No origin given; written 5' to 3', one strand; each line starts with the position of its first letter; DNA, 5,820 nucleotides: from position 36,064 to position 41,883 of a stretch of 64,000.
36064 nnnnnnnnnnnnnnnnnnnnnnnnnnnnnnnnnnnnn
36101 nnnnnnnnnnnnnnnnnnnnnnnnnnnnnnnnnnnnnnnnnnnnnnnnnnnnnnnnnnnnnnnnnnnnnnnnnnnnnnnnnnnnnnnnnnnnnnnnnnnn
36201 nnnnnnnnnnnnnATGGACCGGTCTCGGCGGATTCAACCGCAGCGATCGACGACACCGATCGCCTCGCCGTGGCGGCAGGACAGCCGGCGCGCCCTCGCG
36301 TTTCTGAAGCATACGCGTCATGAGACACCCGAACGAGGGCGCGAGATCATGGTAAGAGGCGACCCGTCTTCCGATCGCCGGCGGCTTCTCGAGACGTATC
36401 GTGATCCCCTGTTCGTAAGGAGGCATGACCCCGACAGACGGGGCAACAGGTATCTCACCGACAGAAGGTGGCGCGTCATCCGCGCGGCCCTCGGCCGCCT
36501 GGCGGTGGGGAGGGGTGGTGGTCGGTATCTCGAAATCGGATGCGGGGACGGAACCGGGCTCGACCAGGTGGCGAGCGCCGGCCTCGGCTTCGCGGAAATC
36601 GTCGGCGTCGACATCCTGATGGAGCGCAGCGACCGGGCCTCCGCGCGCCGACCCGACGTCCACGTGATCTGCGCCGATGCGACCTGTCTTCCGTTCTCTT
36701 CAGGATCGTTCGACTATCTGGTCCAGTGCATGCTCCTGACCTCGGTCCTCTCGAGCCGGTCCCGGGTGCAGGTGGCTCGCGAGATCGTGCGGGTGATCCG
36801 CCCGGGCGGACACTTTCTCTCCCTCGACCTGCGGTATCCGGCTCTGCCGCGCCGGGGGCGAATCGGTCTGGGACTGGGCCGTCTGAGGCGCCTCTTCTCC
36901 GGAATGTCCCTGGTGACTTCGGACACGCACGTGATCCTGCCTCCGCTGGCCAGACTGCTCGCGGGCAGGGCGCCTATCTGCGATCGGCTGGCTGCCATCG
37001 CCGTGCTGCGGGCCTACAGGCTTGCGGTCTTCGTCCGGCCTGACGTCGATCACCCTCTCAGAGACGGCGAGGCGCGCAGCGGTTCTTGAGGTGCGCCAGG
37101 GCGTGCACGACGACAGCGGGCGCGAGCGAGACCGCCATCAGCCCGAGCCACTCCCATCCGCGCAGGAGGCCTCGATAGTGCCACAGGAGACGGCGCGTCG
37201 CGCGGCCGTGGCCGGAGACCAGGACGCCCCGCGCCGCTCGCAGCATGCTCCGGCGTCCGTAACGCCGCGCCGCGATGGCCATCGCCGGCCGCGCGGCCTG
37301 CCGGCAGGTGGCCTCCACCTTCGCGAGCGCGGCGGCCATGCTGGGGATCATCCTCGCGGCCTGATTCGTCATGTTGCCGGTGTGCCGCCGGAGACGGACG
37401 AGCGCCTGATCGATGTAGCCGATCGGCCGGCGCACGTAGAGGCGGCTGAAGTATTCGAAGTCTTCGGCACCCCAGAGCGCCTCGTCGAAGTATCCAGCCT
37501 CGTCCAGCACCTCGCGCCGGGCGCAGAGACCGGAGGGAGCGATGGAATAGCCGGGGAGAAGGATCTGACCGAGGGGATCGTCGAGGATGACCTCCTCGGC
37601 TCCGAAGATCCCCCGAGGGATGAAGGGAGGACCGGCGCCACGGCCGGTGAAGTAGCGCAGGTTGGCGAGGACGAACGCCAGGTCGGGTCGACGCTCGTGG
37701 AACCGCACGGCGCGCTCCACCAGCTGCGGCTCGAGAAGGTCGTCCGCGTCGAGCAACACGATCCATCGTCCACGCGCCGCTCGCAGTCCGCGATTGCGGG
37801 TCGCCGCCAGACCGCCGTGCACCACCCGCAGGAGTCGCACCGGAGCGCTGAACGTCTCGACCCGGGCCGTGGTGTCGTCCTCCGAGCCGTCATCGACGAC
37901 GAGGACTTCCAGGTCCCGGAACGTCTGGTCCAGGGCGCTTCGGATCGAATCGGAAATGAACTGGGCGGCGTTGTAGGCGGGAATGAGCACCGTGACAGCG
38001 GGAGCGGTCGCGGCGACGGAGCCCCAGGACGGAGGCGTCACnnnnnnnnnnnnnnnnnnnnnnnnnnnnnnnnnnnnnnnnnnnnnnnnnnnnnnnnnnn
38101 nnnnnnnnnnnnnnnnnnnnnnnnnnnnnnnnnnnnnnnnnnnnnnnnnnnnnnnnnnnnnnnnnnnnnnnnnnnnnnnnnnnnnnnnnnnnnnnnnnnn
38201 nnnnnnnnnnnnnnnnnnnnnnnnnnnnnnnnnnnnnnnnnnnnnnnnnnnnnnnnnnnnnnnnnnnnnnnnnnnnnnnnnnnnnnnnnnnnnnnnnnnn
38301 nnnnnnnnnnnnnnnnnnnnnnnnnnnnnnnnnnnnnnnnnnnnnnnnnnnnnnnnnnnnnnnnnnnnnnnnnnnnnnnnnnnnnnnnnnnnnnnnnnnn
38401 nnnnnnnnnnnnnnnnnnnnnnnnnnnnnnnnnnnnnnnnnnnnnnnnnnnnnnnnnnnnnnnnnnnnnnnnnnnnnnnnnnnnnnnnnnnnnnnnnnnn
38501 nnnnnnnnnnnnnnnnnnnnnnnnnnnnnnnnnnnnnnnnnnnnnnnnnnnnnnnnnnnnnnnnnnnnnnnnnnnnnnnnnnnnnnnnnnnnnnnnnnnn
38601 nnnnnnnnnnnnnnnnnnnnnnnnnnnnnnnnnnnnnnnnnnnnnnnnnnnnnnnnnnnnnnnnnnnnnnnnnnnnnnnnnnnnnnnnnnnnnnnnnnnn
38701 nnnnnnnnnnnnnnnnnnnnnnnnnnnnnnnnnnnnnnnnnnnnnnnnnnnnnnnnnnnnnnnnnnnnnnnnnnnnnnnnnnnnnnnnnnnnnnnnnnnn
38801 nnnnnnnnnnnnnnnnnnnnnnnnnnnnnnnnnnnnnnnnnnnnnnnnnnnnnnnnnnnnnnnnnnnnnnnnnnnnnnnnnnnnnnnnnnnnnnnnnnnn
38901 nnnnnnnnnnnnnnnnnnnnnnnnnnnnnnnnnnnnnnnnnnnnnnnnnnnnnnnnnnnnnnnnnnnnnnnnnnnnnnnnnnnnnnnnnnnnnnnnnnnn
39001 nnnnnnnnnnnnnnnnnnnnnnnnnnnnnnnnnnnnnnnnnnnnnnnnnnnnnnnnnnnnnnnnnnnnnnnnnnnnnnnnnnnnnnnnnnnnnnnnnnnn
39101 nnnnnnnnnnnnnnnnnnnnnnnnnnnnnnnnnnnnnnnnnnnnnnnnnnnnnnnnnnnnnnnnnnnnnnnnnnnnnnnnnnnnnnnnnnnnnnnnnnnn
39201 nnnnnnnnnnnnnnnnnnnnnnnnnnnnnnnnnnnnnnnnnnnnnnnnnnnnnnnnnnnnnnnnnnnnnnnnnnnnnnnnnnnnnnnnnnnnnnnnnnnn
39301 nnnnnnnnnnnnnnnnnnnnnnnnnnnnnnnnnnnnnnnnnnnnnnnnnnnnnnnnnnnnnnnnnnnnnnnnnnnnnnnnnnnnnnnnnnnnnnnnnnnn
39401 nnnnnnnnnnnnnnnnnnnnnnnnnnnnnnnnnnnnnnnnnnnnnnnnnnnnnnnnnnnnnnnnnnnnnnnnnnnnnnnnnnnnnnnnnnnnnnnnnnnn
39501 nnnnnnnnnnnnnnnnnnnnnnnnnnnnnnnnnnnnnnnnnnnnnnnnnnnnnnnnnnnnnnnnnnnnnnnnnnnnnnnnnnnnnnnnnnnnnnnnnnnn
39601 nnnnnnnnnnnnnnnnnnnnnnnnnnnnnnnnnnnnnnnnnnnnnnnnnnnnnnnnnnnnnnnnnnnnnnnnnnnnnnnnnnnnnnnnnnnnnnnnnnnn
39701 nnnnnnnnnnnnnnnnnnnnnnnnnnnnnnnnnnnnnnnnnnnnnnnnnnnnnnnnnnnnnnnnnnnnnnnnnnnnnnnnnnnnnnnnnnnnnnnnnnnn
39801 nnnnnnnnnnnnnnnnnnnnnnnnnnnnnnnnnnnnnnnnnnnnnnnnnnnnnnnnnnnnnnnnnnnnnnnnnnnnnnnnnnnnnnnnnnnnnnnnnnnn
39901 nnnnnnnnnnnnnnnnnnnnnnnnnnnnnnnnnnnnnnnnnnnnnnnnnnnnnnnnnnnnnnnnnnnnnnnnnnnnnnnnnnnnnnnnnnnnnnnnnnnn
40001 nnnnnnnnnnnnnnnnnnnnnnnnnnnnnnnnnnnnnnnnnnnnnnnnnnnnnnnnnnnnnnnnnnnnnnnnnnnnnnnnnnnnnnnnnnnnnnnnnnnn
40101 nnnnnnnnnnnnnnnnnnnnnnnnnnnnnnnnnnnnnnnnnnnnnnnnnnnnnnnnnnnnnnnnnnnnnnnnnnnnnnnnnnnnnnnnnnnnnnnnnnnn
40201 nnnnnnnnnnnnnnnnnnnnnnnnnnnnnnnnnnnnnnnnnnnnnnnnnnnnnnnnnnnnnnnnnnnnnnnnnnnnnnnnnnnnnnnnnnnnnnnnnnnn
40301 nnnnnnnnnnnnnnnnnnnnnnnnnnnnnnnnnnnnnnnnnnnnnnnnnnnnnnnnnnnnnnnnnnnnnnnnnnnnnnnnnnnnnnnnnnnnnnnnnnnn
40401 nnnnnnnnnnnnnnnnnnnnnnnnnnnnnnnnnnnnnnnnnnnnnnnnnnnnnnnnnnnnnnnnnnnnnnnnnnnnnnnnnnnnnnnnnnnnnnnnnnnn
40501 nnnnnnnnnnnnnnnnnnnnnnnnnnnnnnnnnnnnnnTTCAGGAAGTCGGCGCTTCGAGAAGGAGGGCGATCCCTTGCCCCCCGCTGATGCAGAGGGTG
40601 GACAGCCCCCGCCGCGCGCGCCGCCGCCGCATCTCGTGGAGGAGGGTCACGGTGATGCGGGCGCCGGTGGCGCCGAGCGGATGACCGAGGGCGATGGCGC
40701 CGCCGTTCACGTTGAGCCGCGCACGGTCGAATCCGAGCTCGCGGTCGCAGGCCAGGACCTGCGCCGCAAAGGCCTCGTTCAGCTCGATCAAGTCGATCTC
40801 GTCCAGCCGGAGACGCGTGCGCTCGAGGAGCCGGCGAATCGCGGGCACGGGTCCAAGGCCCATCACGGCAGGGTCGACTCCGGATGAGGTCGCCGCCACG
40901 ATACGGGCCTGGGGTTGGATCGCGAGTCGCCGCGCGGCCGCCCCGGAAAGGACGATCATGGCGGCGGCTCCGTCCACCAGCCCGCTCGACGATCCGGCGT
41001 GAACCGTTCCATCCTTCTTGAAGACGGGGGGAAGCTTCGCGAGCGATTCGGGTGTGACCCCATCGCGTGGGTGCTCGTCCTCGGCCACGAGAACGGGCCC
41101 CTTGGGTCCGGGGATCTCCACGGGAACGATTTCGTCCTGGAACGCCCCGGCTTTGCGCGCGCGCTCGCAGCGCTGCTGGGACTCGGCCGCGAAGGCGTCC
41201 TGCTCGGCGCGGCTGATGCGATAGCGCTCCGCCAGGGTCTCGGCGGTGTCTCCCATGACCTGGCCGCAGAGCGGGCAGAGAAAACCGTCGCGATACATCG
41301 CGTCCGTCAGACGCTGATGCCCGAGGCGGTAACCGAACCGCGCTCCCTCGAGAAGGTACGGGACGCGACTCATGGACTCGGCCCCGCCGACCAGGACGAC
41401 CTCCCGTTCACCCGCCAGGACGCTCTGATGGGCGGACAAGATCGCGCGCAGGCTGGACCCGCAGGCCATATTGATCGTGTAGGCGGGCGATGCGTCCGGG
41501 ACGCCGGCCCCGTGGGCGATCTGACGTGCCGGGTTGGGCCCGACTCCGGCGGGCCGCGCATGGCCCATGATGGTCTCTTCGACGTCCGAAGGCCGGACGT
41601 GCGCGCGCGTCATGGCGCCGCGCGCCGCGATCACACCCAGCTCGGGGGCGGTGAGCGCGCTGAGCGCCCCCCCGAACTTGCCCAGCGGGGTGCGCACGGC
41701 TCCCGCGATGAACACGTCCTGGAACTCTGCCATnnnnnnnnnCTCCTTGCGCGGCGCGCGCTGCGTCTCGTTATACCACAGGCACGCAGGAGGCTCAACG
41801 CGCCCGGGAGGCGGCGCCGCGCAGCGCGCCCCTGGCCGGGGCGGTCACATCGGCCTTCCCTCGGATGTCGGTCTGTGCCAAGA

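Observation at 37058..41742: Beta-oxidation-type enzymes translationally coupled to a flippase and a GT2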

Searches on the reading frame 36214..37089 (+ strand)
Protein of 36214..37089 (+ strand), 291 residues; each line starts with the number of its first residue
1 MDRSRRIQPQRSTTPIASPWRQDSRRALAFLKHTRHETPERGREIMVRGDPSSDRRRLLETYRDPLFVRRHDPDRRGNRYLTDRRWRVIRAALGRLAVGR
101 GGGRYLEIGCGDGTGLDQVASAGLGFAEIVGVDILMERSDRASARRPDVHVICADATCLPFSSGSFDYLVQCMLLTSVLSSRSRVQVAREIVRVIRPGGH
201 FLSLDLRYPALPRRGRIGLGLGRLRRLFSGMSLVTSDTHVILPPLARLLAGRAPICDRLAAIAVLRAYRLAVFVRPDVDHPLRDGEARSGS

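Call 7: search_protein_families(library=pfam, proteins=[window:36214-37089:+], max_evalue=0.001)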
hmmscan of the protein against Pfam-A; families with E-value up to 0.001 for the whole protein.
window:36214-37089:+ (291 aa): 6 families
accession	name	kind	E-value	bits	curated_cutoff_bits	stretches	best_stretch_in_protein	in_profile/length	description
PF08241.18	Methyltransf_11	-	4.2e-16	59.8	21.2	1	106-202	1-94/95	Methyltransferase domain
PF13649.12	Methyltransf_25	-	8.3e-16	58.9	27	1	106-199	2-97/97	Methyltransferase domain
PF13489.12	Methyltransf_23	-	2.1e-08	34.5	27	1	87-208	7-121/164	Methyltransferase domain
PF13847.12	Methyltransf_31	-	2.2e-08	34.3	27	1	102-207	4-113/145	Methyltransferase domain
PF08242.18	Methyltransf_12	-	5.1e-08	34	30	1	106-201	1-98/98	Methyltransferase domain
PF01209.24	Ubie_methyltran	-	1.9e-05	24.6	20.1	1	90-209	36-157/233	ubiE/COQ5 methyltransferase family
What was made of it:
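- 36349..37089 (+): SAM-dependent methyltransferase, convergent with GT2, whose 3' end it overlaps by 32 nt. Variable member of the cassette. Pfam Methyltransf_11 and Methyltransf_25 (call 7).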

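Call 8: search_protein_families(library=ncbifam, proteins=[window:36214-37089:+], max_evalue=0.00001)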
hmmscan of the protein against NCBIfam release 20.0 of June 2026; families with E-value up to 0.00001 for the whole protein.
window:36214-37089:+ (291 aa): 13 families
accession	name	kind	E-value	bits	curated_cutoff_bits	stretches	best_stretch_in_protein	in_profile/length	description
NF045667.1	MTase_DVU1556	equivalog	6.2e-13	48.7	155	1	91-207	20-123/213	DVU_1556 family methyltransferase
NF001241.0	PRK00216.1-2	equivalog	8.9e-10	38.6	327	1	83-206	36-150/231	demethylmenaquinone methyltransferase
NF045825.1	FAmtase_mtf2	equivalog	4.6e-09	35.9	400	1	102-209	59-164/248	fatty-acid O-methyltransferase Mtf2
NF043040.1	corrin_prot_MT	hypoth_equivalog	1.8e-08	34.1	180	1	78-210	19-154/216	corrinoid protein-associated methyltransferase CpaM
NF045823.1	PthPhpthDimycoMt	equivalog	4.6e-08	32.5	300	1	102-207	67-170/256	phthiotriol/phenolphthiotriol dimycocerosates methyltransferase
TIGR01934.1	MenG_MenH_UbiE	subfamily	5.1e-08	32.5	158.35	1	83-210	24-148/223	ubiquinone/menaquinone biosynthesis methyltransferase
NF047649.1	MTase_UXPK_star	exception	6.7e-08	31.9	460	1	101-206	77-184/283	methyltransferase/UXPK-star double selenoprotein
NF040539.1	AST_met_ArsM_2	exception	7.1e-07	29.3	240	1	104-205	59-165/262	putative arsinothricin biosynthesis methyltransferase ArsM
TIGR02072.1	BioC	equivalog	8.1e-07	29.1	184.95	1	104-201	37-130/244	malonyl-ACP O-methyltransferase BioC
TIGR02752.1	MenG_heptapren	equivalog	1.5e-06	28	419.85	1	103-212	47-158/231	demethylmenaquinone methyltransferase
NF041537.1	ArsM_AhpD_UU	exception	1.5e-06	27.3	510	1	101-205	76-182/345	arsenite methyltransferase/AhpD domain selenoprotein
NF001243.0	PRK00216.1-4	equivalog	2e-06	27.3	235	1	100-212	46-160/237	demethylmenaquinone methyltransferase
NF041536.1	ArsM_DUF2284_UU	exception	4.9e-06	25.1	575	1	101-205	76-182/459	arsenite methyltransferase/DUF2284 domain selenoprotein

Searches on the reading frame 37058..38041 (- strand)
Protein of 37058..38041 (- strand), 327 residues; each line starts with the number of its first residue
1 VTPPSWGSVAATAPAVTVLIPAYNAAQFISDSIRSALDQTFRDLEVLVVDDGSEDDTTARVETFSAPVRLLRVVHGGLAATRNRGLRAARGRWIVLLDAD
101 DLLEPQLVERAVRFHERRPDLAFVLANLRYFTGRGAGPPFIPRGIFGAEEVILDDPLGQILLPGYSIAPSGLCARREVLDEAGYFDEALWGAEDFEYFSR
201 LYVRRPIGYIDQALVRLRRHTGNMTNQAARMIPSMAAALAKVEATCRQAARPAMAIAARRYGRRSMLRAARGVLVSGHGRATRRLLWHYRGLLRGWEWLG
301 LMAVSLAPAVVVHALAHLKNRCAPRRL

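Call 7: search_protein_families(library=pfam, proteins=[window:37058-38041:-], max_evalue=0.001)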
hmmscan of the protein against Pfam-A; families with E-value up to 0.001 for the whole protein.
window:37058-38041:- (327 aa): 5 families
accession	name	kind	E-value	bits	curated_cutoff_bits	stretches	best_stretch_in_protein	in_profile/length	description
PF00535.33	Glycos_transf_2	-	1.1e-29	104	23.3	1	17-136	1-124/168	Glycosyl transferase family 2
PF13641.12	Glyco_tranf_2_3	-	2.5e-16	60.8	27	1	14-196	1-189/230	Glycosyltransferase like family 2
PF10111.15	Glyco_tranf_2_2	-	1.4e-14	54.7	27.3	1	17-225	1-223/276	Glycosyltransferase like family 2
PF13632.12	Glyco_trans_2_3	-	1.7e-07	31.7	27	1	93-305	1-187/198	Glycosyl transferase family group 2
PF13704.12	Glyco_tranf_2_4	-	0.00034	21.5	27.5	1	24-103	2-84/98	Glycosyl transferase family 2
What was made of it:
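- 37058..38041 (-): GT2 glycosyltransferase, 327 aa, with a DADD motif and one C-terminal hydrophobic segment. Cassette gene, always paired with the Wzx. Pfam Glycos_transf_2 at 104 bits (call 7).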

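Call 8: search_protein_families(library=ncbifam, proteins=[window:37058-38041:-], max_evalue=0.00001)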
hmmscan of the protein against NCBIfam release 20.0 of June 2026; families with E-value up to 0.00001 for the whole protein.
window:37058-38041:- (327 aa): 18 families
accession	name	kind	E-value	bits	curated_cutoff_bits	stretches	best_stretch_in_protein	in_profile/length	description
NF047683.1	TeichurnBiosyTuaG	equivalog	9.6e-23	81.1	400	1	12-135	4-130/252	teichuronic acid biosynthesis protein TuaG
NF041875.1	EPS_EpsD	equivalog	1.3e-19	70.8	370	1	16-202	1-190/325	exopolysaccharide biosynthesis glycosyltransferase EpsD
NF007482.0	PRK10073.1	equivalog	2.4e-19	69.5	423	1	12-117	4-112/334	glycosyltransferase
TIGR03937.1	PgaC_IcaA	equivalog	1.6e-18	66.8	422.3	1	12-129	43-164/407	poly-beta-1,6-N-acetyl-D-glucosamine synthase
NF050819.1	PolSacchBiosHfsG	equivalog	9.5e-16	57.8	500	1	10-250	8-247/302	polysaccharide biosynthesis protein HfsG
NF053739.1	GlytfEpsEBac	equivalog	5e-15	55.2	450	1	14-135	1-127/265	glycosyltransferase EpsE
TIGR04283.1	glyco_like_mftF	equivalog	6.3e-15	55.4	182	1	17-115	2-97/221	TIGR04283 family arsenosugar biosynthesis glycosyltransferase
NF050050.1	ProtGlycPglI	equivalog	1.8e-14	53.8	500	1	14-228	2-212/306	GalNAc(5)-diNAcBac-PP-undecaprenol beta-1,3-glucosyltransferase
TIGR03965.1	mycofact_glyco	equivalog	3e-14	52.8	280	1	8-106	69-170/467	mycofactocin biosynthesis glycosyltransferase MftF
NF038302.1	EPS_HpsE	equivalog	4.9e-12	45.4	300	1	16-122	3-118/307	hormogonium polysaccharide biosynthesis glycosyltransferase HpsE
NF038299.1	EPS_HpsN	equivalog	6.8e-12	45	425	1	14-124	1-115/317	hormogonium polysaccharide biosynthesis glycosyltransferase HpsN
TIGR03469.1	HpnB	hypoth_equivalog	2.2e-09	36.8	379.25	1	10-125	40-171/386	hopene-associated glycosyltransferase HpnB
NF041394.1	GtaseAglG_Halo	equivalog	3e-09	36.6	440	1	16-122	3-114/304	glucosyl-dolichyl phosphate glucuronosyltransferase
TIGR03111.1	glyc2_xrt_Gpos1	hypoth_equivalog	6.9e-09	35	363.95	1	10-122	45-163/439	TIGR03111 family XrtG-associated glycosyltransferase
TIGR04017.1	WcaA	equivalog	3.4e-08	33.4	495.75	1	13-128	4-123/279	colanic acid biosynthesis glycosyltransferase WcaA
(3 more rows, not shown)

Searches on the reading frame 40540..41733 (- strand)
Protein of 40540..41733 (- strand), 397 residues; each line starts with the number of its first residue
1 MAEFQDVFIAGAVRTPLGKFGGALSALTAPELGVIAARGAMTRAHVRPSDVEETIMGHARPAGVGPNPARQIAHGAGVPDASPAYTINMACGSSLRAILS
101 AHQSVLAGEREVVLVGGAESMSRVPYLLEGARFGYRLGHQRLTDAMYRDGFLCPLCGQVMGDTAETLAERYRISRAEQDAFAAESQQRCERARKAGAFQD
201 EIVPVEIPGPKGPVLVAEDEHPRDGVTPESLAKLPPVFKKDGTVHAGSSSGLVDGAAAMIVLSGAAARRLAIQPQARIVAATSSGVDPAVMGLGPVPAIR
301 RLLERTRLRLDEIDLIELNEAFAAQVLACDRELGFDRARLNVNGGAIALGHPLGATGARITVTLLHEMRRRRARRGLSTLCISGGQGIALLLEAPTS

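Call 7: search_protein_families(library=pfam, proteins=[window:40540-41733:-], max_evalue=0.001)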
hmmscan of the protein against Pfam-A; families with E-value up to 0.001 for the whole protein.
window:40540-41733:- (397 aa): 3 families
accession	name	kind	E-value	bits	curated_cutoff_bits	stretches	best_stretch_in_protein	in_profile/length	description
PF00108.29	Thiolase_N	-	4.6e-84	282.3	26.4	1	7-263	1-258/260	Thiolase, N-terminal domain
PF02803.24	Thiolase_C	-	5.5e-48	162.1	27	1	273-393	2-122/123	Thiolase, C-terminal domain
PF00109.32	ketoacyl-synt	-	2.5e-05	24.4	20.8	1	83-122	166-205/252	Beta-ketoacyl synthase, N-terminal domain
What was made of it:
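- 40540..41733 (-): Acetoacetyl-CoA-type (class II) thiolase, 397 aa. Backbone gene. Pfam Thiolase_N and Thiolase_C (call 7).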

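Call 8: search_protein_families(library=ncbifam, proteins=[window:40540-41733:-], max_evalue=0.00001)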
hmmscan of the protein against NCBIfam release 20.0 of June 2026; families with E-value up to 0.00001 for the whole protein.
window:40540-41733:- (397 aa): 46 families (the best 25 are shown)
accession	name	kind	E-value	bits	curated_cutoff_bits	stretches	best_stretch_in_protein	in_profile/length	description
TIGR01930.1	AcCoA-C-Actrans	subfamily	1.7e-135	451.9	240.55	1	9-393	1-385/385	acetyl-CoA C-acyltransferase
NF004206.0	PRK05656.1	subfamily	5.6e-135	450.4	688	1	5-393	2-391/392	acetyl-CoA C-acetyltransferase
NF006552.0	PRK09051.1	subfamily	1.6e-129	432.6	565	1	5-393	4-393/395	beta-ketothiolase BktB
NF006086.0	PRK08235.1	equivalog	3.7e-122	408.2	526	1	8-393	5-391/393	acetyl-CoA C-acetyltransferase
NF004853.0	PRK06205.1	subfamily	1.8e-120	402.6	551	1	5-394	2-402/404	acetyl-CoA C-acetyltransferase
NF006551.0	PRK09050.1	subfamily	5.5e-119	397.8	605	1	5-393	2-399/401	3-oxoadipyl-CoA thiolase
NF042999.1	bketothiol_BktB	equivalog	1.6e-118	396.4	725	1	5-393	3-392/394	beta-ketothiolase BktB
TIGR02430.1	pcaF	equivalog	1.3e-116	390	597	1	6-393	2-398/400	3-oxoadipyl-CoA thiolase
NF005404.0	PRK06954.1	subfamily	2.1e-113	379.4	687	1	5-392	7-394/397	acetyl-CoA C-acetyltransferase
NF042967.1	AcCoAtase_PhaA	equivalog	6.6e-103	344.9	740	1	5-393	2-394/396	acetyl-CoA acetyltransferase PhaA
NF005152.0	PRK06633.1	equivalog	1.4e-101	340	675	1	5-394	3-391/392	acetyl-CoA C-acetyltransferase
NF006001.0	PRK08131.1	equivalog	4.5e-99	332.1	622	1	6-393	3-398/401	3-oxoadipyl-CoA thiolase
NF005890.0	PRK07851.1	equivalog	1.5e-98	330.5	580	2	159-393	172-403/406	acetyl-CoA C-acetyltransferase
NF005805.0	PRK07661.1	equivalog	6.4e-94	315.1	633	1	7-393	5-389/391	acetyl-CoA C-acetyltransferase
NF006510.0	PRK08947.1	equivalog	3.1e-92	309.5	519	1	5-393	2-385/387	acetyl-CoA C-acyltransferase FadA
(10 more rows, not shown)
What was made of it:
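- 40540..41733 (-): TIGR01930 scores 451.9 bits against a cut-off of 240.55 (call 8).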

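Call 11: search_solved_structures(query=window:40540-41733:-, max_evalue=1e-60)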
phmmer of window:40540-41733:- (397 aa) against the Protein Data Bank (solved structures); distinct sequences matched with E-value up to 1e-60: 82 (the best 60 are shown).
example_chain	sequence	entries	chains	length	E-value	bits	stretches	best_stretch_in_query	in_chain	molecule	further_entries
4n44_A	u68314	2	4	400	2.5e-127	428.1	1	5-393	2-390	Acetyl-CoA acetyltransferase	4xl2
4wyr_A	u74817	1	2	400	2.9e-127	428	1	5-393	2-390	Acetyl-CoA acetyltransferase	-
4n45_A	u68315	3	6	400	6.6e-126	423.5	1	5-393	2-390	Acetyl-CoA acetyltransferase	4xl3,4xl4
4dd5_A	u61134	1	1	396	1.4e-121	409.2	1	4-392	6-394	Acetyl-CoA acetyltransferase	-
8gqj_A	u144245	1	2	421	2.5e-121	408.4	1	3-392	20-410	Thiolase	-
8jg3_A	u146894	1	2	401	2.9e-120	404.9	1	5-393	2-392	Acetyl-CoA C-acetyltransferase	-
4o99_A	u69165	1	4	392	4.1e-120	404.4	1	6-393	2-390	Acetyl-CoA acetyltransferase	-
4e1l_A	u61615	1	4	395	1.5e-119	402.6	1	4-392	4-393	Acetoacetyl-CoA thiolase 2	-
4o9a_A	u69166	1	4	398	4.9e-119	400.9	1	5-393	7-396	Acetyl-CoA acetyltransferase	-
4o9c_A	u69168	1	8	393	7.5e-119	400.3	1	5-393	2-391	Acetyl-CoA acetyltransferase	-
1m4s_A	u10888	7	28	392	1.5e-113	382.8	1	7-394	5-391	Acetyl-CoA acetyltransferase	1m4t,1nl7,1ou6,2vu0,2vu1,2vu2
1m1t_A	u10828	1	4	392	1.9e-113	382.4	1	7-394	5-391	Acetyl-CoA acetyltransferase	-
1dlu_A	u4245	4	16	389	2.1e-113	382.3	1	7-394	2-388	BIOSYNTHETIC THIOLASE | BIOSYNTHETIC THIOLASE ACETYLATED AT CYS89 | PROTEIN (ACETOACETYL-COA THIOLASE)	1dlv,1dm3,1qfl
7lbz_A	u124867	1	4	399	3.7e-113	381.5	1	6-394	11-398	Acetyl-CoA acetyltransferase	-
7lcl_A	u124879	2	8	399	8.1e-113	380.4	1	6-394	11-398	Acetyl-CoA acetyltransferase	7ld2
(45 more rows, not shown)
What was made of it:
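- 40540..41733 (-): The best PDB matches are acetyl-CoA acetyltransferases at 428 bits (call 11).
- On Class II acetoacetyl-CoA thiolase: The short-chain preference rests on the ranking of PDB hits (call 11).
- Acetyl-CoA acetyltransferase structures are the best PDB hits (call 11).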
